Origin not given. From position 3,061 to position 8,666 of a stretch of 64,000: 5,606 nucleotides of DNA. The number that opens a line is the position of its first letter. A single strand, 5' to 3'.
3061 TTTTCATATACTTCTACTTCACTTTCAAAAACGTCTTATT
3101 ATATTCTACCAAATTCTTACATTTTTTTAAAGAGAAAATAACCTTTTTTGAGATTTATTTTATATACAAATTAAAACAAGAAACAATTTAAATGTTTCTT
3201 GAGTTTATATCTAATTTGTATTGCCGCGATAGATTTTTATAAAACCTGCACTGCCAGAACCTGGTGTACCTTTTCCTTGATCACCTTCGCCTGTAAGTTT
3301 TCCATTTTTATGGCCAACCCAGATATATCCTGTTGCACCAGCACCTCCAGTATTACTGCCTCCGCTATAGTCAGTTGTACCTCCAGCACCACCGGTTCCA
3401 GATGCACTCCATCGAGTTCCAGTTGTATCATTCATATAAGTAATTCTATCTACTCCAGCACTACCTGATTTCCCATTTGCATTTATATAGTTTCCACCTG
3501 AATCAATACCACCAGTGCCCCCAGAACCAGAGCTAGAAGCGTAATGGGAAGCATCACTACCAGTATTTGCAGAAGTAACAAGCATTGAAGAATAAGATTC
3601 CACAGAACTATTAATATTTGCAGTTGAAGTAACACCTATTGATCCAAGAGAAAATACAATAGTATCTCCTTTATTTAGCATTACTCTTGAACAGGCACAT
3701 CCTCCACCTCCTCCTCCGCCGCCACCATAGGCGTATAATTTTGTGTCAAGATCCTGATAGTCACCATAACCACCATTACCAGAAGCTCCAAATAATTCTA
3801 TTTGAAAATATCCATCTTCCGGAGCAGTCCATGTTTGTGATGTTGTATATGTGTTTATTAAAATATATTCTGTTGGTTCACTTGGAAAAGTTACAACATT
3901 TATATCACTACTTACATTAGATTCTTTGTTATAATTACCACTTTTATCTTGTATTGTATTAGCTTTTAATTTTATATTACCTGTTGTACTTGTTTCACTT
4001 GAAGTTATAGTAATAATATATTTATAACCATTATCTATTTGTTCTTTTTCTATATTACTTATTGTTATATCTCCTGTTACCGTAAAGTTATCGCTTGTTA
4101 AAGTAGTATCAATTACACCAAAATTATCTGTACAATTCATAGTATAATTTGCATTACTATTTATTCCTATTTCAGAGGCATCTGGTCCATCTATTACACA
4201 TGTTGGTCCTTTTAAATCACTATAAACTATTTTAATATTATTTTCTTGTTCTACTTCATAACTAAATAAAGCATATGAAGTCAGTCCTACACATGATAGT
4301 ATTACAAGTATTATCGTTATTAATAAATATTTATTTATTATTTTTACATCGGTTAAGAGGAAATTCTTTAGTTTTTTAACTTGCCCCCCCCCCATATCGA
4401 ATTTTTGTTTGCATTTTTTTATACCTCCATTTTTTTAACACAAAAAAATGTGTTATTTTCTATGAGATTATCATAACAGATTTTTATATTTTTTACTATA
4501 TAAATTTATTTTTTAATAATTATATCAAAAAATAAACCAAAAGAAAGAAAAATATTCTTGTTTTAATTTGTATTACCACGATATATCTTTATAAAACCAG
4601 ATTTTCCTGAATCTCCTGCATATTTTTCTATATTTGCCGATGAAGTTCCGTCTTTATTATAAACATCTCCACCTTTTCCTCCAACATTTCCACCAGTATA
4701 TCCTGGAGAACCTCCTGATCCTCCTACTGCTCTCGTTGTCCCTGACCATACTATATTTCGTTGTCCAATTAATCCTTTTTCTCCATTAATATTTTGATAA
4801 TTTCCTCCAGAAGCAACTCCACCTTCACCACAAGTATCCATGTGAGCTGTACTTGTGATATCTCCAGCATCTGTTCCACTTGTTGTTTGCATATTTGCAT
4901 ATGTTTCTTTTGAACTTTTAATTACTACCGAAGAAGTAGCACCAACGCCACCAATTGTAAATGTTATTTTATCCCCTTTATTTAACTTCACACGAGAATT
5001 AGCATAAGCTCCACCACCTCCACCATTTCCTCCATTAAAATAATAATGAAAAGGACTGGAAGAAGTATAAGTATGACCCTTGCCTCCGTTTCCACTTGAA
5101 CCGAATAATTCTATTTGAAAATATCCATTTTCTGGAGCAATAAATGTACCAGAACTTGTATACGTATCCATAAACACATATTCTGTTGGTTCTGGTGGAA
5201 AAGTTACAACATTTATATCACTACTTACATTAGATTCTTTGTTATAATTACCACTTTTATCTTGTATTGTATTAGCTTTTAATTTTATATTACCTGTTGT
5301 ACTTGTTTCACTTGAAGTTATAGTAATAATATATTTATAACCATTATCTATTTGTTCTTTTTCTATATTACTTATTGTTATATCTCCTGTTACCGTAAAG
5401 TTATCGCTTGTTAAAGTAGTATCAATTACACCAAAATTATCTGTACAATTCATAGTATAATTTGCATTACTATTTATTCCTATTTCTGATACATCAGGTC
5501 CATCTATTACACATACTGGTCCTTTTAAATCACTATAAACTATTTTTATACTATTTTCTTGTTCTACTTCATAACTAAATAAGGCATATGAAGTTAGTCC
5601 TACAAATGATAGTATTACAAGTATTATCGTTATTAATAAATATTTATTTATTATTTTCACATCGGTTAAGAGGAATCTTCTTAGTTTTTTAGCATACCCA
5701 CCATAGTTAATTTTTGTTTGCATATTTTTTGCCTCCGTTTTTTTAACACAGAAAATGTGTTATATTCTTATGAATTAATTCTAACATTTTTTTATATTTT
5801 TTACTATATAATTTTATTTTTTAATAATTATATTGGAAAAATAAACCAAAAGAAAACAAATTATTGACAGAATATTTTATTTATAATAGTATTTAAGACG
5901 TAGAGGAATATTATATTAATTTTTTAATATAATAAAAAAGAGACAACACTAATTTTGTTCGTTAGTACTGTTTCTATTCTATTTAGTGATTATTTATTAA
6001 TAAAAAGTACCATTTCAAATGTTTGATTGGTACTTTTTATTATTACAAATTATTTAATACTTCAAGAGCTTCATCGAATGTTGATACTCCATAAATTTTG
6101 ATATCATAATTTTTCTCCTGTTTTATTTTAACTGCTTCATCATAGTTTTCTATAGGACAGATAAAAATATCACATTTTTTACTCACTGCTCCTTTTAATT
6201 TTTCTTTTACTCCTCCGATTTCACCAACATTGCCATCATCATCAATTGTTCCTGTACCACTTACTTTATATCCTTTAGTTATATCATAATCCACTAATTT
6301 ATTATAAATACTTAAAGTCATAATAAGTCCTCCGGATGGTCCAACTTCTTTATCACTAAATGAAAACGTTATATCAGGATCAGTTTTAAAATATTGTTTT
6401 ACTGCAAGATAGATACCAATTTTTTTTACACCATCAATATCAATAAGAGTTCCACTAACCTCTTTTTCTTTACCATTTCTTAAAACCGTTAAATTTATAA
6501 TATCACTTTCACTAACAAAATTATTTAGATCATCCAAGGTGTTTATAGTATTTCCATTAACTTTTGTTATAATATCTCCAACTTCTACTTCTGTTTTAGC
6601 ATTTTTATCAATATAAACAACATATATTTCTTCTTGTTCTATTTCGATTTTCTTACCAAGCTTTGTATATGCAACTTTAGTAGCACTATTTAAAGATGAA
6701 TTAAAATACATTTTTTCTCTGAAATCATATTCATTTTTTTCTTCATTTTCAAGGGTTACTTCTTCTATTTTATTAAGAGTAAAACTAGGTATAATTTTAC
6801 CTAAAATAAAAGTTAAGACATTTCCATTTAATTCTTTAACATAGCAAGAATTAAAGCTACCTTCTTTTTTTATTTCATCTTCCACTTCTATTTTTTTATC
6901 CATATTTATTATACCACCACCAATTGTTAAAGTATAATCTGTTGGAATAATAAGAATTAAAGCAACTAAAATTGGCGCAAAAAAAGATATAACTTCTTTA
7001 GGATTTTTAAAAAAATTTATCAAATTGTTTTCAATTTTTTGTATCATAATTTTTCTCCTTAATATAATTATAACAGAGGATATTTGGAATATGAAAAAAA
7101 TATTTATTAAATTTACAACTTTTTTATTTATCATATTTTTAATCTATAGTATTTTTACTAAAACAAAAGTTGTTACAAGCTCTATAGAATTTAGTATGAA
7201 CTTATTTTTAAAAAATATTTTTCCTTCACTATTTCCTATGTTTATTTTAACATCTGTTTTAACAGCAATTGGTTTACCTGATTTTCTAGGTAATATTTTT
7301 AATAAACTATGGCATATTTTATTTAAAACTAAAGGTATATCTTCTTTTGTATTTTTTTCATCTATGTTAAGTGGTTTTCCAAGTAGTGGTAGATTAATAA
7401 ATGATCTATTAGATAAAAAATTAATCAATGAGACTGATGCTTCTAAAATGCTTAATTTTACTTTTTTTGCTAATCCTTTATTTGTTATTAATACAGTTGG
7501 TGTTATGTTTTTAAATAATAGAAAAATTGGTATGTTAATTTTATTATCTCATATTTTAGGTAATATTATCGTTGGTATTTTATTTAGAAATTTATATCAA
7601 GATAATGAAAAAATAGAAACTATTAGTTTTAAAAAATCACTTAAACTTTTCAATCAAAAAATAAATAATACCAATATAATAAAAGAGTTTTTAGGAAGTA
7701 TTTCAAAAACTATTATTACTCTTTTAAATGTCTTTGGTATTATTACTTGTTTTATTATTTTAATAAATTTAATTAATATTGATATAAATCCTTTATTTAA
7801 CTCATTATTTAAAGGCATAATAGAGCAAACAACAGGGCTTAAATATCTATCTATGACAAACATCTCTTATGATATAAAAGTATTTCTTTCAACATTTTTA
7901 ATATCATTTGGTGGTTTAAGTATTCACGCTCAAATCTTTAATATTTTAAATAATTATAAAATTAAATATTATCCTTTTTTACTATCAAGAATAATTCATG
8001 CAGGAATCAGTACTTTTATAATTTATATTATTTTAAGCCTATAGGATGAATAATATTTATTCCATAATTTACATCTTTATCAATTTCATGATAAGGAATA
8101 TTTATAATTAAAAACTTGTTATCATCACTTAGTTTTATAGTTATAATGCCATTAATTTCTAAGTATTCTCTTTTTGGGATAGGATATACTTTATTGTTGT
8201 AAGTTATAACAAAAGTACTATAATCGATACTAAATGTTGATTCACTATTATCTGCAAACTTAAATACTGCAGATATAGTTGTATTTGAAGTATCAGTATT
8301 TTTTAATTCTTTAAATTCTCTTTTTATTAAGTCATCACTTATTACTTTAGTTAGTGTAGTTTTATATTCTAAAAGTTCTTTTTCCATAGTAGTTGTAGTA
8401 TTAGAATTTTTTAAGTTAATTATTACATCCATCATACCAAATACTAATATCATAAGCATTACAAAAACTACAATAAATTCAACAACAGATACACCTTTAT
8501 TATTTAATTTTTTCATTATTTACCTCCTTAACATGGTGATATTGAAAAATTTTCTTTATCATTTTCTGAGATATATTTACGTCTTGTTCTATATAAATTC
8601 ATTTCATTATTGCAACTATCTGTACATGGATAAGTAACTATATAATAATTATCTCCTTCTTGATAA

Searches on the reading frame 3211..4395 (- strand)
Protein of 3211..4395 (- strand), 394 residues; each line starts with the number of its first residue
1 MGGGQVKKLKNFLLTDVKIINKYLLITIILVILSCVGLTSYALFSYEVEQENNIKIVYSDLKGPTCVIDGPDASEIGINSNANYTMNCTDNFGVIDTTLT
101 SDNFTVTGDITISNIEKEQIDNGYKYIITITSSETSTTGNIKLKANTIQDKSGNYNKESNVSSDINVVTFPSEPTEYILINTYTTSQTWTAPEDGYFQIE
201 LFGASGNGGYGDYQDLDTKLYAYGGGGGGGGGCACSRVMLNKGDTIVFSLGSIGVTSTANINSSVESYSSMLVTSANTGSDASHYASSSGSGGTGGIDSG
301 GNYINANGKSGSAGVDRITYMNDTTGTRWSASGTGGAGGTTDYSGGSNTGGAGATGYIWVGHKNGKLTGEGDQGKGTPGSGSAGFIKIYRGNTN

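Call 9: search_protein_families(library=pfam, proteins=[window:3211-4395:-], max_evalue=0.1)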
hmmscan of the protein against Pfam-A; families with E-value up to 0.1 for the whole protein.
window:3211-4395:- (394 aa): 2 families
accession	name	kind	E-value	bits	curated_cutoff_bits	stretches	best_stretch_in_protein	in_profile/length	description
PF19078.6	Big_12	-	0.0046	17.6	27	1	97-166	33-101/102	Bacterial Ig-like domain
PF21722.4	Gly_rich_2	-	0.08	13.4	24.3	0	185-384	4-202/226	Glycine-rich domain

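Call 25: search_protein_families(library=ncbifam, proteins=[window:3211-4395:-], max_evalue=1)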
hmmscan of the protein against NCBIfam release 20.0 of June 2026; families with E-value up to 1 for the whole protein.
window:3211-4395:- (394 aa): 2 families
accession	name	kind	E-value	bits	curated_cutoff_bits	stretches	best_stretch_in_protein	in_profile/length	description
NF045999.1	MAG1140_fam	equivalog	0.0013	18.9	35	1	19-122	4-108/126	MAG1140 family protein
NF050057.1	e_dPHAmcl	equivalog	0.14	11.4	270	1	175-229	97-149/252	extracellular medium-chain-length polyhydroxyalkanoate depolymerase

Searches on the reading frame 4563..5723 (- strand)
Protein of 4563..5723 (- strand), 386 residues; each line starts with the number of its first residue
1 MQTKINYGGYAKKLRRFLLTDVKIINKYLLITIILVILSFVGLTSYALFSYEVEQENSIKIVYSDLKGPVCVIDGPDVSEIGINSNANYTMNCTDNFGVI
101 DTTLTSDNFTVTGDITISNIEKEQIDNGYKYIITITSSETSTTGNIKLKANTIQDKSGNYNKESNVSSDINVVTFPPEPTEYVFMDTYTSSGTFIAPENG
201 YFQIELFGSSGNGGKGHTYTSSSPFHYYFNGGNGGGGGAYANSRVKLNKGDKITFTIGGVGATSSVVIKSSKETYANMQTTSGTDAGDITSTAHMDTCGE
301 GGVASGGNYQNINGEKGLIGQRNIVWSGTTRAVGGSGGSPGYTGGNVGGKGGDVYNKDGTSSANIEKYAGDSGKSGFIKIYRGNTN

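Call 9: search_protein_families(library=pfam, proteins=[window:4563-5723:-], max_evalue=0.1)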
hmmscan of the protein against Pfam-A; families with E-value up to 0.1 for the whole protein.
window:4563-5723:- (386 aa): 1 family
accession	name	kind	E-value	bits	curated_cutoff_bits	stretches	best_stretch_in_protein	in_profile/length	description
PF19078.6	Big_12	-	0.014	16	27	1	102-171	33-101/102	Bacterial Ig-like domain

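Call 25: search_protein_families(library=ncbifam, proteins=[window:4563-5723:-], max_evalue=1)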
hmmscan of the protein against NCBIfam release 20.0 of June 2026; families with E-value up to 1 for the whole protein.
window:4563-5723:- (386 aa): 1 family
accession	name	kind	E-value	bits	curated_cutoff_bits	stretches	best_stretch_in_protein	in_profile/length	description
NF045999.1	MAG1140_fam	equivalog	0.0073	16.5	35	1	24-127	4-108/126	MAG1140 family protein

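Call 39: find_homologous_proteins(query=window:4563-5723:-, max_evalue=0.001)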
Query window:4563-5723:- (386 aa): 136 proteins with E <= 0.001 among 8000 candidates; the best 120 are listed.
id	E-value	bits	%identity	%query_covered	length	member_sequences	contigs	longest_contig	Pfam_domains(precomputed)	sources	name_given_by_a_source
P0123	2.2e-247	838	100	100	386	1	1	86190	-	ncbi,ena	-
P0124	7.6e-125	435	60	97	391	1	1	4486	-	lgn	-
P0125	1.3e-85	306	58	77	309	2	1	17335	-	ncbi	-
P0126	2.9e-71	259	78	43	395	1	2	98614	-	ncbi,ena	-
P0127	3.6e-60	222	66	42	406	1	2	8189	-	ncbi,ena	-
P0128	5.7e-60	222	67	42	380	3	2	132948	-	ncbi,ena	-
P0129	7.8e-54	201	57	43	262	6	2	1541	-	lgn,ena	-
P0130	1.7e-53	200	57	43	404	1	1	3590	-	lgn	-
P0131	7.0e-53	198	57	43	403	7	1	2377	-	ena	-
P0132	1.6e-52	197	56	43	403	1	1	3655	-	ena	-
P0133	2.7e-52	196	41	58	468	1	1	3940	-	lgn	-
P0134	4.7e-52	196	39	55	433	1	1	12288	-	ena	-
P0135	1.9e-51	194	60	42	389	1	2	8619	-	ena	-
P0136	8.0e-45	172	41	66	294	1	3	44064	-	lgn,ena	-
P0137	6.9e-44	169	43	61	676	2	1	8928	-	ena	-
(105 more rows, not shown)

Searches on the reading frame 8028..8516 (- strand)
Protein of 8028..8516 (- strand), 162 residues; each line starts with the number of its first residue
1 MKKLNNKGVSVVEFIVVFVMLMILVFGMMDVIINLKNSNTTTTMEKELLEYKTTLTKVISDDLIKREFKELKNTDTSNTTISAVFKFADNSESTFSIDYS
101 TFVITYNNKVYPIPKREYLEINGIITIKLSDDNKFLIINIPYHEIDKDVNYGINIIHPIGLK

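Call 43: search_protein_families(library=pfam, proteins=[window:8028-8516:-], max_evalue=0.001)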
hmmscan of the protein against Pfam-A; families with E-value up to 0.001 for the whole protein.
window:8028-8516:- (162 aa): 1 family
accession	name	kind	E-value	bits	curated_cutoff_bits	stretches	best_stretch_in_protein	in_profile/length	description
PF07811.17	TadE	-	0.00016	22.2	22.9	1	8-32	1-25/43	TadE-like protein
